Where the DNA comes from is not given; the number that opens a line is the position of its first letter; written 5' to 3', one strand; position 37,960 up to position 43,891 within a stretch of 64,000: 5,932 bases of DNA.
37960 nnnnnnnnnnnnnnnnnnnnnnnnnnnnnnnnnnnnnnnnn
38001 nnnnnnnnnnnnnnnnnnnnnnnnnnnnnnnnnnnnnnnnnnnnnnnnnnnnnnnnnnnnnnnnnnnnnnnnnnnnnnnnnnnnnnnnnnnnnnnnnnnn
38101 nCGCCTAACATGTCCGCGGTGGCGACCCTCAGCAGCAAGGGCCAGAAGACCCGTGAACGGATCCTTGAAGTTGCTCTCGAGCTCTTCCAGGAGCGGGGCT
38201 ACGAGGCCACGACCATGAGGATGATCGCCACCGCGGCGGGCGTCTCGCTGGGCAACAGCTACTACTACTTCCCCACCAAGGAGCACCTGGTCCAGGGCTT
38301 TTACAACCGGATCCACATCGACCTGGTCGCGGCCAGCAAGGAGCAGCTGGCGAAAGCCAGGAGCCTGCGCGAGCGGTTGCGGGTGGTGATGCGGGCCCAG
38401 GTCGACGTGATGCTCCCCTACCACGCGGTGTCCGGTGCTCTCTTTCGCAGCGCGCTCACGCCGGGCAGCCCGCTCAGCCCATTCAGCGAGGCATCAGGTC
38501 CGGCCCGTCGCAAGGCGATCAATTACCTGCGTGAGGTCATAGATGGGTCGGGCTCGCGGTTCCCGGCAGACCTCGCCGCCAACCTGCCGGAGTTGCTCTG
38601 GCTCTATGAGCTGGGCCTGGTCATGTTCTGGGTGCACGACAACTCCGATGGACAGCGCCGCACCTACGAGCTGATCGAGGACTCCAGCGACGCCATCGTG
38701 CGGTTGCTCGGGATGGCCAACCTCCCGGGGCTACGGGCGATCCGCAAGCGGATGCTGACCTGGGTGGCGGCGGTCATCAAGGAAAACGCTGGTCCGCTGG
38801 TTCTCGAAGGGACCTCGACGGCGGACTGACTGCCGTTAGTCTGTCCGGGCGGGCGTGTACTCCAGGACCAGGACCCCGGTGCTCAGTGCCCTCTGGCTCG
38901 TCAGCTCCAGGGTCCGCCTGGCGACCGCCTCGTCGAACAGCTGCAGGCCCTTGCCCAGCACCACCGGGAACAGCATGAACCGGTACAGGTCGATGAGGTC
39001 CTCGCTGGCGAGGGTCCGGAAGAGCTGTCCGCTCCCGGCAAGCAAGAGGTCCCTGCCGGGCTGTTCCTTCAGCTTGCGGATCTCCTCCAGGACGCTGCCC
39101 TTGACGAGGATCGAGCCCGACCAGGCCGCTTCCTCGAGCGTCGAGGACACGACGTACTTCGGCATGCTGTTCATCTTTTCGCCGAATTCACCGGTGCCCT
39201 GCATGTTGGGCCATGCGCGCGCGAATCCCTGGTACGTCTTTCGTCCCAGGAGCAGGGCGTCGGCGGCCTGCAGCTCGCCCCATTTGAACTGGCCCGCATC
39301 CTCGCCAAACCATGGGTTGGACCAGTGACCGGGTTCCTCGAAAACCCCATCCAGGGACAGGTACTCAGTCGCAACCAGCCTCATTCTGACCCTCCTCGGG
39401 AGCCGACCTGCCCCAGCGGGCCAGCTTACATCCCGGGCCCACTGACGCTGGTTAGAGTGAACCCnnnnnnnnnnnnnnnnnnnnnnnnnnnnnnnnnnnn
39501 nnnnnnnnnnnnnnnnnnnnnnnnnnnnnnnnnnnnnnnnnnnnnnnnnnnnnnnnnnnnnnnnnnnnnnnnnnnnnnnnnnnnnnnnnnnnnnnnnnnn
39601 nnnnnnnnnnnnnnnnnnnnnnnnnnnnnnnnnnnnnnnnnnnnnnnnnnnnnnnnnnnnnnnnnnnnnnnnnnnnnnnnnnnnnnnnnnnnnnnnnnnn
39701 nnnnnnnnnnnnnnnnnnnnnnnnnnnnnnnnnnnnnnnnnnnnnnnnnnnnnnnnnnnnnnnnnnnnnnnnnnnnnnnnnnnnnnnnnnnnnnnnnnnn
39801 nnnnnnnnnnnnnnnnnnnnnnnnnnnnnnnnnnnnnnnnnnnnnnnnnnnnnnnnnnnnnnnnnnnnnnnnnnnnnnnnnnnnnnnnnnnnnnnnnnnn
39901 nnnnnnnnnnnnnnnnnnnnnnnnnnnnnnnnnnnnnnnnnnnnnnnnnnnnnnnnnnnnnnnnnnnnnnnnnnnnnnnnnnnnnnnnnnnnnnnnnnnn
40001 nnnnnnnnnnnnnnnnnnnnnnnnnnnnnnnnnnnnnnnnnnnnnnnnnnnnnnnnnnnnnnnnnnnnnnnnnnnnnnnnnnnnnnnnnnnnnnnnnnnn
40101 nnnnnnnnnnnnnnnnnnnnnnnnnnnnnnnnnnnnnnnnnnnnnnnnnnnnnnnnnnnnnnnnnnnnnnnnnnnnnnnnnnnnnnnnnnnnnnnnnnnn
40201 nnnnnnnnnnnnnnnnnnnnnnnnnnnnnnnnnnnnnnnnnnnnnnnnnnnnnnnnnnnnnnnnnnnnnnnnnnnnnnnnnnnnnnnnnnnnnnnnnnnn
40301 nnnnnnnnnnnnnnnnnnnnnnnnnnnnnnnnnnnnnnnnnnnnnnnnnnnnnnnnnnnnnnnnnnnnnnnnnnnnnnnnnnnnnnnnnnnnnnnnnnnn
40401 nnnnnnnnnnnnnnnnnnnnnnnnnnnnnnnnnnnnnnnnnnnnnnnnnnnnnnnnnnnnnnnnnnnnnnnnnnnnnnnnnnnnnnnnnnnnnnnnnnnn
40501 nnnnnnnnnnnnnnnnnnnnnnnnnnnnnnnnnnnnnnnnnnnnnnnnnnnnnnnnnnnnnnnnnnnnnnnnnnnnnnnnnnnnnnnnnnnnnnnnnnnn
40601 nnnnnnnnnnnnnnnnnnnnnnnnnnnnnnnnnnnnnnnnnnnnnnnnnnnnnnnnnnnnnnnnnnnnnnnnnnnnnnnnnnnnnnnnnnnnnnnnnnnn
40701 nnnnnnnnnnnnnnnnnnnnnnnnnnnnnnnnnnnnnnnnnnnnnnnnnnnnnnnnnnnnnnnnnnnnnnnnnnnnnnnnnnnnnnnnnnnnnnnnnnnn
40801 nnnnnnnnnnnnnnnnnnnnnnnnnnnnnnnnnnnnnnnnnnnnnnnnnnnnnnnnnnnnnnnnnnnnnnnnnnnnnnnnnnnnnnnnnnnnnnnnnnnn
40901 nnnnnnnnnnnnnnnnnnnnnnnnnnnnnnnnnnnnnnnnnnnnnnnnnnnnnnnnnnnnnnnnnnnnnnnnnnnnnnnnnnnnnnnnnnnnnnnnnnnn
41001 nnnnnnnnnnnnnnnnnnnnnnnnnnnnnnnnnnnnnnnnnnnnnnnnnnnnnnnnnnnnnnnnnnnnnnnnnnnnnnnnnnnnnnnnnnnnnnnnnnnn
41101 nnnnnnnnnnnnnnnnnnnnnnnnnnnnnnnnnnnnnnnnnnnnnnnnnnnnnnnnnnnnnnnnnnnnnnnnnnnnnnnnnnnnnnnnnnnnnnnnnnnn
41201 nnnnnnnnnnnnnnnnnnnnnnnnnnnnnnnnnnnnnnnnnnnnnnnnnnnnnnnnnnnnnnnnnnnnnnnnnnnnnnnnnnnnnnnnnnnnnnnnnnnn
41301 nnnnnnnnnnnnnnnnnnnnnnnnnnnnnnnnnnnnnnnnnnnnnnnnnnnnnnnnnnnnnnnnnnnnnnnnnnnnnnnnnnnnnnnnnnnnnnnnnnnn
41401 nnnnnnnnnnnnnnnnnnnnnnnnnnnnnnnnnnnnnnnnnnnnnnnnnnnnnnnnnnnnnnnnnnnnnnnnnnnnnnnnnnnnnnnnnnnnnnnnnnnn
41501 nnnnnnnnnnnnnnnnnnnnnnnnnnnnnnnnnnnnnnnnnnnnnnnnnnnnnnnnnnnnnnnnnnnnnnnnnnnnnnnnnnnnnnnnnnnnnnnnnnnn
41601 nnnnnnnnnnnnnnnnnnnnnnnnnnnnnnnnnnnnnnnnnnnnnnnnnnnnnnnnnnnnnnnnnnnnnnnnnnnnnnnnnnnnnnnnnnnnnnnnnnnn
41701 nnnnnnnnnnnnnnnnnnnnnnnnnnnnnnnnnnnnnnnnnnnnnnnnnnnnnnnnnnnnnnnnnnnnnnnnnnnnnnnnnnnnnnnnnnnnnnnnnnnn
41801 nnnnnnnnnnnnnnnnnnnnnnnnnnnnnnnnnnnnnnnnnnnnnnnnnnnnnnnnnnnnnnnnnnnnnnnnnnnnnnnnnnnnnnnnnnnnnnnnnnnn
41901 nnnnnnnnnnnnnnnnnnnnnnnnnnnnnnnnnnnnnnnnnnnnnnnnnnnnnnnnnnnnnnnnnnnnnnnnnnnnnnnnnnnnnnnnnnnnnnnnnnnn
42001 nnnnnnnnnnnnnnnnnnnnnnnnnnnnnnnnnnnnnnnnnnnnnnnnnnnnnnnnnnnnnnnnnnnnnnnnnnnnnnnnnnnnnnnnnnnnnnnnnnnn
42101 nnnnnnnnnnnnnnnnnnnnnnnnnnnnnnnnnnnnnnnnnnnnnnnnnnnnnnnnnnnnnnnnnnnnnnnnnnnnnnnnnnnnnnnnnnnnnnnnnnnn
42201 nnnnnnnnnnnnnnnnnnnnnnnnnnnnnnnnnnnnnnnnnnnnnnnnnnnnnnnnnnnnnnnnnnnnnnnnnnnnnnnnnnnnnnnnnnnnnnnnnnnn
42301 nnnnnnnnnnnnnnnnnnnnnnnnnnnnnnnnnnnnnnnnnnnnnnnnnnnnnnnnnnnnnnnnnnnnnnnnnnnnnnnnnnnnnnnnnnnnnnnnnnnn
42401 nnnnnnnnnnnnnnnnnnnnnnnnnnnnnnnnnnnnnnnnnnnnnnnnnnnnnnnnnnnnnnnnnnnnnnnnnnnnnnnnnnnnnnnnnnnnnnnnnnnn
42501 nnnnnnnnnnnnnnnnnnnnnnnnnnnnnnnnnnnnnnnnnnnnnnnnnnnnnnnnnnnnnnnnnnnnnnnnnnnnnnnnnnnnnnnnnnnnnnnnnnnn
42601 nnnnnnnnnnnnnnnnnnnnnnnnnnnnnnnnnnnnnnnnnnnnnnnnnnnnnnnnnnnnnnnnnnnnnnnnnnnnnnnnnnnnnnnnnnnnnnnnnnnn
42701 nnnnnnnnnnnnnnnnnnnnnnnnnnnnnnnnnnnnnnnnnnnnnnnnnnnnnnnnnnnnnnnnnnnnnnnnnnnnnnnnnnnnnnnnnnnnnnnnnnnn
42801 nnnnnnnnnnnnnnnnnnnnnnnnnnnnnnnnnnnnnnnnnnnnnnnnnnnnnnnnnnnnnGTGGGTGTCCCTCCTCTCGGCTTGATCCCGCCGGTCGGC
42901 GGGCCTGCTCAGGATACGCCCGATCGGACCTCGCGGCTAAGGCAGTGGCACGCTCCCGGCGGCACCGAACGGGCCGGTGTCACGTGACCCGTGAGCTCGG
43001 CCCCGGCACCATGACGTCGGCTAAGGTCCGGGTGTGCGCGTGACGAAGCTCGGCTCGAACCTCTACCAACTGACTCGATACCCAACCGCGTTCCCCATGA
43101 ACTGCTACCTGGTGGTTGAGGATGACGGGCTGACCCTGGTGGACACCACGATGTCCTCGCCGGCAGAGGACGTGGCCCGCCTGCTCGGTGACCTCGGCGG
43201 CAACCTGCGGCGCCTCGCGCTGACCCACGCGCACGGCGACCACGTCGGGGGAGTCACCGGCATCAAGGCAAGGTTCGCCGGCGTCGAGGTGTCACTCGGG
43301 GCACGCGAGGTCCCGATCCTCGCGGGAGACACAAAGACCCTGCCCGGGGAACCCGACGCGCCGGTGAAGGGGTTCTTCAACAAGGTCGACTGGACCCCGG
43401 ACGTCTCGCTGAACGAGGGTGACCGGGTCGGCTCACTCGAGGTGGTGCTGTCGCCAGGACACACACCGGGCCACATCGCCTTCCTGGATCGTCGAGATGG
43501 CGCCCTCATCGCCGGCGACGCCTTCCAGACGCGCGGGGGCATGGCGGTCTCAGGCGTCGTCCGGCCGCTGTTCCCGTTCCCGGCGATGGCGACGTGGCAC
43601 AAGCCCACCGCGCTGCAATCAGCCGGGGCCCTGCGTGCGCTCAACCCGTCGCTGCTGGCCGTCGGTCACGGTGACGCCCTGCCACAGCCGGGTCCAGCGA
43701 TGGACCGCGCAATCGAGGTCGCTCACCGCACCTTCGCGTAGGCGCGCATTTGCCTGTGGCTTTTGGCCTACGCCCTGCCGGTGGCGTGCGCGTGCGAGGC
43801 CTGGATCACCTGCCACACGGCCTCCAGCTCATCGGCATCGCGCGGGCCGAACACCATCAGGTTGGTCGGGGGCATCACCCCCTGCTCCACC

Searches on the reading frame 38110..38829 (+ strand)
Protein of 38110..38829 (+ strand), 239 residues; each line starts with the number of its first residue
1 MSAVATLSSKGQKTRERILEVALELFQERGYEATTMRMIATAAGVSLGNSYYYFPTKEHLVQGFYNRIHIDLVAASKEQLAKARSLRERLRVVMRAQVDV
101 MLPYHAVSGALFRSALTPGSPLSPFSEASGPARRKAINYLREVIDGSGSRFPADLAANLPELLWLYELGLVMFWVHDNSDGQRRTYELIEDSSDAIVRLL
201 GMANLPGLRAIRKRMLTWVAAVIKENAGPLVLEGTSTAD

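Call 47: search_protein_families(library=pfam, proteins=[window:38110-38829:+], max_evalue=0.01)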
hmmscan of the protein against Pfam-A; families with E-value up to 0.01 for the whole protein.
window:38110-38829:+ (239 aa): 2 families
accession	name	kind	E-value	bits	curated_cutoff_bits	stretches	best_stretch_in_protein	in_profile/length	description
PF17931.6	TetR_C_23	-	2.7e-20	73.3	29.1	1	89-205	1-117/127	Tetracyclin repressor-like, C-terminal domain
PF00440.29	TetR_N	-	6.4e-17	61.5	24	1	18-62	1-45/47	Bacterial regulatory proteins, tetR family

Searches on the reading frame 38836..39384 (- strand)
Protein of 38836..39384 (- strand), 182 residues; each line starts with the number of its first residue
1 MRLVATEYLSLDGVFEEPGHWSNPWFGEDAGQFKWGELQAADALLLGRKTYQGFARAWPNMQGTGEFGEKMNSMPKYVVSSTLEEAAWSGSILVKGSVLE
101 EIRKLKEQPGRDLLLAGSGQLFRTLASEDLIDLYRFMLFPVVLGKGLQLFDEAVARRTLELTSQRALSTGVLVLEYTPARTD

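Call 47: search_protein_families(library=pfam, proteins=[window:38836-39384:-], max_evalue=0.01)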
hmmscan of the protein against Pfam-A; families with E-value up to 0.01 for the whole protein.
window:38836-39384:- (182 aa): 1 family
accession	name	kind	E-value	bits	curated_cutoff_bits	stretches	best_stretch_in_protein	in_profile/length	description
PF01872.23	RibD_C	-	3.7e-21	76.3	24.1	1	5-172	5-196/197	RibD C-terminal domain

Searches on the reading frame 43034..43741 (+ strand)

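Call 47: search_protein_families(library=pfam, proteins=[window:43034-43741:+], max_evalue=0.01)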
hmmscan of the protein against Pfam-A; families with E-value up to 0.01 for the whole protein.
window:43034-43741:+ (235 aa): 1 family
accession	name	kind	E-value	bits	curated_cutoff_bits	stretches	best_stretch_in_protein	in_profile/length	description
PF00753.33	Lactamase_B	-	1.8e-25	90.4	22.7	1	19-212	3-196/196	Metallo-beta-lactamase superfamily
